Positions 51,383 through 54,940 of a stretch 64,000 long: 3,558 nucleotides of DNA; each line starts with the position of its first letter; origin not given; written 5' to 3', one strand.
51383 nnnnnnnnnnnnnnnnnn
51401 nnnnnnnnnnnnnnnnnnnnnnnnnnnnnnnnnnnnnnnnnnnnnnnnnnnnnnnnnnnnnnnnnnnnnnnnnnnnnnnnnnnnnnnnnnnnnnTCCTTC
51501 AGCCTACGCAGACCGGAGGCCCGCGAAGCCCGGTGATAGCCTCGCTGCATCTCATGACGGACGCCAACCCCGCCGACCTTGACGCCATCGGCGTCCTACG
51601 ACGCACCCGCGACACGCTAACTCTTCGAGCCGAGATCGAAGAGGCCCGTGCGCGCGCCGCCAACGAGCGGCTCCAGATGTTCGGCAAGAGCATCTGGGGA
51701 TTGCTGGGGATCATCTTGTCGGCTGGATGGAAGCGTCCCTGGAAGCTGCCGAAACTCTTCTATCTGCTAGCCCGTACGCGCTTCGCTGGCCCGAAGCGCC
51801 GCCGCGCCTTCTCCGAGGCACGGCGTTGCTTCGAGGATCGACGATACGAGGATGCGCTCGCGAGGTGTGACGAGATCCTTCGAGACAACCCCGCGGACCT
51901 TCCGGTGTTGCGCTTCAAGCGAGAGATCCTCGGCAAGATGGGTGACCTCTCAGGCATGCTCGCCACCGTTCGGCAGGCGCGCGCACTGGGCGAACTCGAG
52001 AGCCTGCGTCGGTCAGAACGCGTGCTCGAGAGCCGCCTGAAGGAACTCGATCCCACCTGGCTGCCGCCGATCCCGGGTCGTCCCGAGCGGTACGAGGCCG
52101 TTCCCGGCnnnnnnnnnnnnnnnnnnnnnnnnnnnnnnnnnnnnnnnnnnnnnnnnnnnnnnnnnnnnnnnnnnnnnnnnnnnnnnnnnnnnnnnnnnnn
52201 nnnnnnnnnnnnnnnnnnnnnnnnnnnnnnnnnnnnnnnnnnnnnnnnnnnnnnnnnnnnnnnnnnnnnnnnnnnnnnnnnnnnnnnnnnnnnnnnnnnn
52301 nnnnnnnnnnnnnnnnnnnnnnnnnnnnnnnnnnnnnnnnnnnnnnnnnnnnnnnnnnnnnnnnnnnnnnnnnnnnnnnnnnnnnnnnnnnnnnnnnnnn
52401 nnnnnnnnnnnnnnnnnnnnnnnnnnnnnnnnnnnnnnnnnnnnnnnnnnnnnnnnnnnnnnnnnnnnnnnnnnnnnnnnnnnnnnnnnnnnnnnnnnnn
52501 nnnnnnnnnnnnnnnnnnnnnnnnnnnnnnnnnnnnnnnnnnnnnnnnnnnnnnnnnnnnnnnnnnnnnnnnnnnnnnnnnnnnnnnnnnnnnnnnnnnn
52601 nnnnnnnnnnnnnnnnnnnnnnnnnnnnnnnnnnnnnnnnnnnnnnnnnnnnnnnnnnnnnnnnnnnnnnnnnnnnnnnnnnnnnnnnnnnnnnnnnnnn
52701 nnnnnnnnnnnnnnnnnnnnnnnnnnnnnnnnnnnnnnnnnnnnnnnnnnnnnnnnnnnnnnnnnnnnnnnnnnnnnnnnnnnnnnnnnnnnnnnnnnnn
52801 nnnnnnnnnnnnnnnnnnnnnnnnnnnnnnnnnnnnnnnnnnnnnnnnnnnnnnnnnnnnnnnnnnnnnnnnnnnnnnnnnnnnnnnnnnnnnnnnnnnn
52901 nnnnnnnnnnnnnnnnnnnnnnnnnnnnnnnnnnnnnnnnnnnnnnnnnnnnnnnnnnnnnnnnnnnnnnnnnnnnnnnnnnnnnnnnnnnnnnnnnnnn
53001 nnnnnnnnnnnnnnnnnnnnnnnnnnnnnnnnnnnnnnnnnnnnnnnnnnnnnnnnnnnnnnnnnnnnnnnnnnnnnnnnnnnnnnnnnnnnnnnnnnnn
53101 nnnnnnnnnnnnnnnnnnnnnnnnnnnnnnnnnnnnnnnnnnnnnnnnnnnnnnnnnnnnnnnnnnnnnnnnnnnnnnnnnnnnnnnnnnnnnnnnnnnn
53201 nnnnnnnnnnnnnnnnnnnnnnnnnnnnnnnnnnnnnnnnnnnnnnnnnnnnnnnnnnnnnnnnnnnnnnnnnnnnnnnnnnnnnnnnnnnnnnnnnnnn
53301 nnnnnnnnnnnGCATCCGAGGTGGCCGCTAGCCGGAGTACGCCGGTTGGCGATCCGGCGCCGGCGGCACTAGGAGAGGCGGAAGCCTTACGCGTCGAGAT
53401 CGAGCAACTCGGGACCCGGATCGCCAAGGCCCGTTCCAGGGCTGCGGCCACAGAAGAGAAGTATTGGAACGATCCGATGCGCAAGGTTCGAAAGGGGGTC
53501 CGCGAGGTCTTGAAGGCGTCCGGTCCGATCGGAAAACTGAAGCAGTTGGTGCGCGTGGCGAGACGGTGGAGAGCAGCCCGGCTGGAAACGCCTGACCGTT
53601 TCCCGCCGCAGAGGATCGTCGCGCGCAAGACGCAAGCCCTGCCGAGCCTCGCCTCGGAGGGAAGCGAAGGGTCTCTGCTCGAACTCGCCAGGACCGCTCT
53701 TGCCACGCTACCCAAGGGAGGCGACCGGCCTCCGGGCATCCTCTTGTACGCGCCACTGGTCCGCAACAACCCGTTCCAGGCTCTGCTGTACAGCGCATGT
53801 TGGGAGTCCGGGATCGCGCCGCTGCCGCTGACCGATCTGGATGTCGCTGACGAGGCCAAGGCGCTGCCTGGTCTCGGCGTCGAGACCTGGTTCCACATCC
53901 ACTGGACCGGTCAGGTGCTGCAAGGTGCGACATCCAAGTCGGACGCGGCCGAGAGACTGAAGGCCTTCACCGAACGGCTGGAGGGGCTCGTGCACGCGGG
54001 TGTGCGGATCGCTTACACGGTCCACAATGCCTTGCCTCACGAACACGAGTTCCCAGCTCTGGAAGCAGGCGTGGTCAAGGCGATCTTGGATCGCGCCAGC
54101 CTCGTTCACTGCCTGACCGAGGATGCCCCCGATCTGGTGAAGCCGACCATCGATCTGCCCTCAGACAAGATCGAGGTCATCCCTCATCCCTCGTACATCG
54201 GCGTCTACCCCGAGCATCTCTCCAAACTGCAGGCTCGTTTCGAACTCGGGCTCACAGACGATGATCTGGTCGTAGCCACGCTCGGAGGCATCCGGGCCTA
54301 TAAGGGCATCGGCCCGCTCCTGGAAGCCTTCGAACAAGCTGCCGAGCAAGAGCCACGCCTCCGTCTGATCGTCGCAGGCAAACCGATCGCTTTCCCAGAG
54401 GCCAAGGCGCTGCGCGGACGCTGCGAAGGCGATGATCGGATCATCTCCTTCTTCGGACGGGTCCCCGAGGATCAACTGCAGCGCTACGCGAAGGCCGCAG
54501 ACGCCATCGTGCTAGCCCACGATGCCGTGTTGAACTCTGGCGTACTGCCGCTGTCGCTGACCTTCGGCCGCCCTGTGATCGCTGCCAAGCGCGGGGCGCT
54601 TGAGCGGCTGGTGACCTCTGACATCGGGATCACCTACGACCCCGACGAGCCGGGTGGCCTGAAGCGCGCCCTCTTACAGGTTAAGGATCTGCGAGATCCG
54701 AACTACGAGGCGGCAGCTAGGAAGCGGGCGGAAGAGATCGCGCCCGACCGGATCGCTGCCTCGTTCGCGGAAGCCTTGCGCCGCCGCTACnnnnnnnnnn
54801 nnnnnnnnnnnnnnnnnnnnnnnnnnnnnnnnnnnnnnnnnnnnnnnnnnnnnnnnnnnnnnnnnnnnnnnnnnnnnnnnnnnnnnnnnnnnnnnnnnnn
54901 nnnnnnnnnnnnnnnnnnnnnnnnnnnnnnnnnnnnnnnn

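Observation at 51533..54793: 1086-aa dual glycosyltransferase with an internal coiled-coil, a candidate polymerase with a molecular ruler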

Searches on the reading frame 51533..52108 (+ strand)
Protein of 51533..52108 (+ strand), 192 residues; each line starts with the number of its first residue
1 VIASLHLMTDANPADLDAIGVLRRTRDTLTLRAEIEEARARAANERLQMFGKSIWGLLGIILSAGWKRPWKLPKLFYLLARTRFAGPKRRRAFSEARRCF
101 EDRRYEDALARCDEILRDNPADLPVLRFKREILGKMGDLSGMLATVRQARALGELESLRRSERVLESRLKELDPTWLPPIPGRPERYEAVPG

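Call 6: search_protein_families(library=pfam, proteins=[window:51533-52108:+], max_evalue=10)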
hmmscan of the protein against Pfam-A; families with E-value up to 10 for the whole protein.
seq(192 aa): 1 family
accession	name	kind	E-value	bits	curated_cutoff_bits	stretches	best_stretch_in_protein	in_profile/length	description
PF13428.12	TPR_14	-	0.51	11.6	23.5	1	96-127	8-39/44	Tetratricopeptide repeat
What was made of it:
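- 51794..52045 (+): TPR-like helical repeats (residues 81-164). Weak TPR_14 hit (call 6).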

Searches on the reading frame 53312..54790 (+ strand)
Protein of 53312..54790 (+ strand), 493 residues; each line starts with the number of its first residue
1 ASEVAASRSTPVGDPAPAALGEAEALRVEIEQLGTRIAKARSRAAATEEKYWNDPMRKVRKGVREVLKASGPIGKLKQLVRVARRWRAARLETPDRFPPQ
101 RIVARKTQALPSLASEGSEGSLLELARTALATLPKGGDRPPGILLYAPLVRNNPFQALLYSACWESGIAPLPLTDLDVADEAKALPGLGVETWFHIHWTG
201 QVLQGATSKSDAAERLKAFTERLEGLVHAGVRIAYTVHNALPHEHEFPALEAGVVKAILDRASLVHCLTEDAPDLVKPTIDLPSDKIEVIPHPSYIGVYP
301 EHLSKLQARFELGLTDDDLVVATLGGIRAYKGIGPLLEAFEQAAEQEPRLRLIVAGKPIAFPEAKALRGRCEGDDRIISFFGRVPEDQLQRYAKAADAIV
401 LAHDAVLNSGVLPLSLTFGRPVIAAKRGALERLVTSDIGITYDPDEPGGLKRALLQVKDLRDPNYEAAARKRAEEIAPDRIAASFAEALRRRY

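Call 13: find_homologous_proteins(query=window:53312-54790:+, max_evalue=0.001)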
Query seq(493 aa) (493 aa): 34 proteins with E <= 0.001 among 8000 candidates.
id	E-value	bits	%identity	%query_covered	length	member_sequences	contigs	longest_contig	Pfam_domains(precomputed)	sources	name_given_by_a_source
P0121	3.3e-69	252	37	77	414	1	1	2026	PF00534.27,PF13692.13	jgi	jgi:beta-1,4-mannosyltransferase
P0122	2.5e-67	246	38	72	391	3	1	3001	PF00534.27,PF13692.13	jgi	jgi:beta-1,4-mannosyltransferase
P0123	8.3e-64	234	41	72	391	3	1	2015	PF00534.27,PF13692.13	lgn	-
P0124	8.4e-63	231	38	74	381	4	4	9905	PF00534.27,PF13692.13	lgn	-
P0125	3.9e-62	229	37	76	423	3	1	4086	PF00534.27,PF13692.13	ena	-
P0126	4.5e-61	225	37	71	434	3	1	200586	PF00534.27,PF13692.13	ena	-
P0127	4.7e-61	225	38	71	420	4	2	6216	PF00534.27,PF13692.13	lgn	-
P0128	1.2e-60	224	37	75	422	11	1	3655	PF00534.27,PF13692.13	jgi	jgi:glycosyltransferase involved in cell wall biosynthesis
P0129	9.0e-59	218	38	72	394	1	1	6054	PF00534.27,PF13692.13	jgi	jgi:beta-1,4-mannosyltransferase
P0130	2.1e-58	216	36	71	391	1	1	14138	PF00534.27,PF13692.13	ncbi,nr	ncbi:MAG: beta,4-mannosyltransferase, partial [Thermoleophilaceae bacterium]|nr:beta,4-mannosyltrans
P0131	2.4e-58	216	35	72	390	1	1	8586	PF00534.27,PF13692.13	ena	-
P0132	6.5e-58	215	37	71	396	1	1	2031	PF00534.27,PF13692.13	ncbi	-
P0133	1.9e-51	194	37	58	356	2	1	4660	-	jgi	-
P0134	4.7e-50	189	37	70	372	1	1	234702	PF00534.27,PF13439.13,PF13692.13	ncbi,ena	-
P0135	1.6e-44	171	30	72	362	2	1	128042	PF00534.27,PF13692.13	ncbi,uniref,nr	ncbi:glycosyltransferase [Cellulomonas sp.]|uniref:glycosyltransferase n=1 Tax=Cellulomonas sp. TaxI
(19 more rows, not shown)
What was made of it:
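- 53675..54790 (+): GT module 2: divergent GT4-like GT-B domain (residues 708-1079). Carries family motifs NPYQ, HxHW, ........, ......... and LNSG, and has no EX7E glutamates. Stand-alone homologs of 350-430 aa (call 13).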

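Call 44: search_solved_structures(query=A3, max_evalue=1, show_alignments=2)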
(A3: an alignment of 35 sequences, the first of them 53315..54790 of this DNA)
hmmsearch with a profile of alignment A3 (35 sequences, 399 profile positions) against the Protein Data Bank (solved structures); distinct sequences matched with E-value up to 1: 73 (the best 60 are shown).
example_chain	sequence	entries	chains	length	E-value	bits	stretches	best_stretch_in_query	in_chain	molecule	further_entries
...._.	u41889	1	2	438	4.2e-24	88.1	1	138-394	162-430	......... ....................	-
3c4q_A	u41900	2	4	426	4.3e-24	88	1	138-394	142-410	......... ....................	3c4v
6tvp_A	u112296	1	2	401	3.3e-20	75.2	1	151-388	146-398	Alpha-maltose-1-phosphate synthase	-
6kih_A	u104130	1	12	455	6.1e-19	71.1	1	146-392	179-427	Tll1590 protein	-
3okc_A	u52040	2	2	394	2.6e-14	55.8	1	201-389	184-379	GDP-mannose-dependent alpha-(1-6)-phosphatidylinositol monomannoside mannosyltransferase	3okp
3oka_A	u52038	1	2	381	4.5e-14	55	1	201-388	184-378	GDP-mannose-dependent alpha-(1-6)-phosphatidylinositol monomannoside mannosyltransferase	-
3fro_A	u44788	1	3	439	2.7e-12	49.2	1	216-390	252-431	GlgA glycogen synthase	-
2bis_A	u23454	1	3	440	2.7e-12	49.2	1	216-390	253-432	GLGA GLYCOGEN SYNTHASE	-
3l01_A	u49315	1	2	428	7.3e-12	47.8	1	216-386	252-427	GlgA glycogen synthase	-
4xso_B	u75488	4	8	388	5.6e-11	44.9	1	126-386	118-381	Alr3699 protein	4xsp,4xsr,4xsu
4n9w_A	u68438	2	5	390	4e-10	42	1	225-388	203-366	GDP-mannose-dependent alpha-(1-2)-phosphatidylinositol mannosyltransferase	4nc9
2iv7_A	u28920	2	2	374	4.4e-10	41.9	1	160-384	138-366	LIPOPOLYSACCHARIDE CORE BIOSYNTHESIS PROTEIN RFAG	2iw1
2gej_A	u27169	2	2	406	4.4e-10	41.9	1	225-388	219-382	PHOSPHATIDYLINOSITOL MANNOSYLTRANSFERASE (PimA)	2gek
7qsg_A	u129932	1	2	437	1.4e-09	40.2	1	226-392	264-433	D-inositol 3-phosphate glycosyltransferase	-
5zer_A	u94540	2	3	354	3.8e-09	38.8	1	209-369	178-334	UDP-glucose:tetrahydrobiopterin glucosyltransferase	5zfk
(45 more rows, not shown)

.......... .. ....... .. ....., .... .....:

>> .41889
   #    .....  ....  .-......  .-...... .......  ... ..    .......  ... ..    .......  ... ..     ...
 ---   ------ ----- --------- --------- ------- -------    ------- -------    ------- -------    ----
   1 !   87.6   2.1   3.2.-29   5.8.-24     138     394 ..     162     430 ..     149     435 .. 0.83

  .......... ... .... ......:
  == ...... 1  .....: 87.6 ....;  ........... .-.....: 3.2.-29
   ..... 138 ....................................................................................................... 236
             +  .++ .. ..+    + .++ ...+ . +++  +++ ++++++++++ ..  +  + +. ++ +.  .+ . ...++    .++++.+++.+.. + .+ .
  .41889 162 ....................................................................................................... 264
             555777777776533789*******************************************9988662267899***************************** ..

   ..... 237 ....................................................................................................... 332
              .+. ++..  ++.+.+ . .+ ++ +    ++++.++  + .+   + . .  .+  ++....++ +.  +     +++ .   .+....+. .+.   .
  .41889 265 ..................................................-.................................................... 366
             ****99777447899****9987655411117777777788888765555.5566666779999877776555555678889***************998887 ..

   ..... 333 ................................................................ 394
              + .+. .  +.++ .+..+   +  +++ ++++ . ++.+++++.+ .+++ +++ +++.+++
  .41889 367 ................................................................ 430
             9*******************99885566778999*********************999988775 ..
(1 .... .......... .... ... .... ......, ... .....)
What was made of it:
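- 53675..54790 (+): Profile against PDB: MshA at 4e-24 (call 44).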

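Call 54: predict_structure(alignment_id=A3)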
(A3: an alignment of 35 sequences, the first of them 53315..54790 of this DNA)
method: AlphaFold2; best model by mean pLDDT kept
length: 492 residues; sequences in the alignment: 35
mean_pLDDT: 88.1   pTM: 0.76
mean pLDDT of the five models: 88.1, 87.5, 87.0, 85.6, 85.5
residues with pLDDT >= 90: 358; 70-90: 71; 50-70: 26; < 50: 37
segments of 3 or more residues with pLDDT < 50: 1-12, 91-115
pLDDT, mean of each block of 10 residues (from residue 1): 43 61 91 92 85 77 66 74 66 36 40 59 94 85 94 91 95 93 96 96 95 98 98 94 87 98 97 95 98 94 97 98 93 96 98 92 94 98 94 98 90 98 95 97 97 98 98 97 97 93
secondary structure, 60 per line:
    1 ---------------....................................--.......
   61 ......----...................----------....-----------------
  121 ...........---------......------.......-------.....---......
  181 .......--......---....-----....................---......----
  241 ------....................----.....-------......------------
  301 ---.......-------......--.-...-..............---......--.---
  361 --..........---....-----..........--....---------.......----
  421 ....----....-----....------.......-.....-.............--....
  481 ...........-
elements in order: H16-51 H54-66 H71-89 H100-103 H121-131 E141-146 H153-159 E167-171 H175-187 E190-195 H199-202 H208-227 E231-236 H247-260 E261-266 H271-275 E286-288 H304-310 E318-323 H332-345 E349-354 H363-372 E376-379 H385-394 E397-400 H410-416 E421-424 H429-432 E438-441 H448-454 H456-460 H462-474 H477-491

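Call 57: fold_search(model_id=the predicted structure, library=pdb)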
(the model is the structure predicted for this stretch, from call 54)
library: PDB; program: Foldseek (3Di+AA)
matches with E <= 10: 1788; with E <= 0.001: 421
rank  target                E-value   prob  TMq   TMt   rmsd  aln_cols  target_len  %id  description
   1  3c4q_A                8.4e-15  1.00  0.47  0.57   7.9       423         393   18  Structure of the retaining glycosyltransferase MshA : The first step in mycothiol biosynthesis. Organism : Corynebacte (released 2008-04-01)
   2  3c4q_B                9.9e-15  1.00  0.50  0.60   7.4       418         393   18  Structure of the retaining glycosyltransferase MshA : The first step in mycothiol biosynthesis. Organism : Corynebacte (released 2008-04-01)
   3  3l01_A                1.4e-14  1.00  0.52  0.59   5.9       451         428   14  Crystal structure of monomeric glycogen synthase from Pyrococcus abyssi (released 2010-12-29)
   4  6tvp_A                1.8e-14  1.00  0.50  0.62   7.4       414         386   17  Structure of Mycobacterium smegmatis alpha-maltose-1-phosphate synthase GlgM (released 2020-04-22)
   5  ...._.                2.3e-14  1.00  0.36  0.44  13.1       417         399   17  Structure of the retaining glycosyltransferase MshA: The first step in mycothiol biosynthesis. Organism: Corynebacteri (released 2008-03-25)
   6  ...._B                2.7e-14  1.00  0.37  0.45  13.2       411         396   19  Structure of the retaining glycosyltransferase MshA: The first step in mycothiol biosynthesis. Organism: Corynebacteri (released 2008-03-25)
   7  3fro_A                3.8e-14  1.00  0.51  0.56   6.4       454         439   15  Crystal structure of Pyrococcus abyssi glycogen synthase with open and closed conformations (released 2010-01-12)
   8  3mbo_E                6.7e-14  1.00  0.53  0.67   5.2       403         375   16  Crystal Structure of the Glycosyltransferase BaBshA bound with UDP and L-malate (released 2010-09-29)
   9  6tvp_B                1.3e-13  1.00  0.52  0.65   5.4       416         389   17  Structure of Mycobacterium smegmatis alpha-maltose-1-phosphate synthase GlgM (released 2020-04-22)
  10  3mbo_C                1.5e-13  1.00  0.53  0.68   4.9       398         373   16  Crystal Structure of the Glycosyltransferase BaBshA bound with UDP and L-malate (released 2010-09-29)
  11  4xsu_B                1.6e-13  1.00  0.53  0.69   5.4       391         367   16  Crystal structure of Anabaena Alr3699/HepE in complex with UDP and glucose (released 2016-01-13)
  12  4xsp_A                1.9e-13  1.00  0.53  0.70   5.1       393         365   17  Crystal structure of Anabaena Alr3699/HepE in complex with UDP (released 2016-01-13)
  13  2jjm_A                1.9e-13  1.00  0.51  0.68   5.8       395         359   16  Crystal Structure of a family GT4 glycosyltransferase from Bacillus anthracis ORF BA1558. (released 2008-08-05)
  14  3mbo_B                2.3e-13  1.00  0.53  0.68   5.1       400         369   16  Crystal Structure of the Glycosyltransferase BaBshA bound with UDP and L-malate (released 2010-09-29)
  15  4xsr_B                2.7e-13  1.00  0.55  0.72   4.8       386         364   17  Crystal structure of Anabaena Alr3699/HepE in complex with UDP-glucose (released 2016-01-13)
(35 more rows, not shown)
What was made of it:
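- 53675..54790 (+): AlphaFold2 and Foldseek (calls 54, 57).
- On CAZy GT4-type GT-B (module 2): The C-terminal half does pass Glycos_transf_1, and the fold is GT4-like (TMt about 0.7, call 57).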
